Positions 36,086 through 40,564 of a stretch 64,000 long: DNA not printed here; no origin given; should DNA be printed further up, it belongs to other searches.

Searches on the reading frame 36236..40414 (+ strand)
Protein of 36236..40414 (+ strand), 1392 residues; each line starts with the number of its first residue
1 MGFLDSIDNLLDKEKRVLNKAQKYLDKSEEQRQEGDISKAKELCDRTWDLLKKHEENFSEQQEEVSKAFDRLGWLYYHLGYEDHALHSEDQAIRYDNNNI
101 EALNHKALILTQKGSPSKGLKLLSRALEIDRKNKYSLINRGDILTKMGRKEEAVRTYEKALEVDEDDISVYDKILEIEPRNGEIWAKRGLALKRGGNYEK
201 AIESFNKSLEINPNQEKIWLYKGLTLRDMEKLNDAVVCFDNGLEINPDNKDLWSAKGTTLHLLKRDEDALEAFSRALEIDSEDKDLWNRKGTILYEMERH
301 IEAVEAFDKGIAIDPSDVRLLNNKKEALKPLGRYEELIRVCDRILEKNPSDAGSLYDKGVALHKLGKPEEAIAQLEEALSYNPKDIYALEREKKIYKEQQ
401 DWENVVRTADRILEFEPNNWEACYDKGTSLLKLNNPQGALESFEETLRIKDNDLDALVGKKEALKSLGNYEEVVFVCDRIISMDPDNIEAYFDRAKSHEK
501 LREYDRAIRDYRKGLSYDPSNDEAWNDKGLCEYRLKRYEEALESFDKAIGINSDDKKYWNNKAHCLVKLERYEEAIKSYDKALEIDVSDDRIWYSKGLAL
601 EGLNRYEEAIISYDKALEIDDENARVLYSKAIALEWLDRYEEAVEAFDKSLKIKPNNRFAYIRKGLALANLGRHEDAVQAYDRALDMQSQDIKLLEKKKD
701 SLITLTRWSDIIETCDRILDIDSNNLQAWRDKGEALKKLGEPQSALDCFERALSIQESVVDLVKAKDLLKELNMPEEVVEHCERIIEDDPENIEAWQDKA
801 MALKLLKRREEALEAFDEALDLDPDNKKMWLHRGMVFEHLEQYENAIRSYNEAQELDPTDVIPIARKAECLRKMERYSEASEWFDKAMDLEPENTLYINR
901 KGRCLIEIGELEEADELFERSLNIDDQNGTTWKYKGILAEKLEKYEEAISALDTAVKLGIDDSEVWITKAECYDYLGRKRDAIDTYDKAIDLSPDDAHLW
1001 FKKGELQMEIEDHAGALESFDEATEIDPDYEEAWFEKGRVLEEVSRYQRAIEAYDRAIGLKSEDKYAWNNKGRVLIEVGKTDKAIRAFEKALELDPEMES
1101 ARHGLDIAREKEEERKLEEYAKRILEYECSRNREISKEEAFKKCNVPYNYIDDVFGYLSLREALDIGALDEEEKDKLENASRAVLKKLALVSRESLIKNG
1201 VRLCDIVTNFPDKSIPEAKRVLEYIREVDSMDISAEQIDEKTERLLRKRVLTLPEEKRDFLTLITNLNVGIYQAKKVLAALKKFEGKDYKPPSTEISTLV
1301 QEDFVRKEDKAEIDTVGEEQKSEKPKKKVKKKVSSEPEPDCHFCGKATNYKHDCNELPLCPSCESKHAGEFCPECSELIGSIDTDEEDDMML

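Call 46: search_protein_families(library=pfam, proteins=[window:36236-40414:+], max_evalue=0.00001)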
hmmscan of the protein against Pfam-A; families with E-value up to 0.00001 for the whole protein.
window:36236-40414:+ (1392 aa): 35 families (the best 25 are shown)
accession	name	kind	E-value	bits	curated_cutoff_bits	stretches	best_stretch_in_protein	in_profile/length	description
PF00515.34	TPR_1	-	1.7e-172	553.5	27.8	9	558-586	3-31/34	Tetratricopeptide repeat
PF07719.23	TPR_2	-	3.7e-153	485.7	27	4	1066-1097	2-33/34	Tetratricopeptide repeat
PF13181.12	TPR_8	-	4e-129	410.4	25.7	3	591-622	2-33/34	Tetratricopeptide repeat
PF13431.12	TPR_17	-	1.6e-108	346.5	24.4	0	341-373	2-34/34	Tetratricopeptide repeat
PF13432.12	TPR_16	-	4.6e-98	321.4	32.7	6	492-555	1-64/65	Tetratricopeptide repeat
PF13414.12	TPR_11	-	9.4e-98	320.1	26.8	1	566-601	4-39/42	TPR repeat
PF13428.12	TPR_14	-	9.2e-84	267.5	23.5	0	794-832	2-40/44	Tetratricopeptide repeat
PF13371.12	TPR_9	-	1.1e-82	272.4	35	4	702-769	5-72/73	Tetratricopeptide repeat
PF14559.12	TPR_19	-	2.3e-81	268.5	25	1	536-594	5-63/68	Tetratricopeptide repeat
PF13424.12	TPR_12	-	5.8e-78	257.6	30.1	2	559-621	6-76/77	Tetratricopeptide repeat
PF12895.13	ANAPC3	-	1.7e-54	182.5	27.2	2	468-547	3-81/82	Anaphase-promoting complex, cyclosome, subunit 3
PF23914.1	TPR_CcmH_CycH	-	1.1e-53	181.8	42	0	1062-1127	47-112/158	Cytochrome c-type biogenesis protein H TPR domain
PF13176.12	TPR_7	-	4.4e-45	148.4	27.9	0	137-167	2-32/36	Tetratricopeptide repeat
PF13174.12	TPR_6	-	4.4e-31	105.8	26.3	0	970-995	7-32/33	Tetratricopeptide repeat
PF12569.14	NatA_aux_su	-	4.7e-24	85.7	33.3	0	934-1025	9-101/515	N-terminal acetyltransferase A, auxiliary subunit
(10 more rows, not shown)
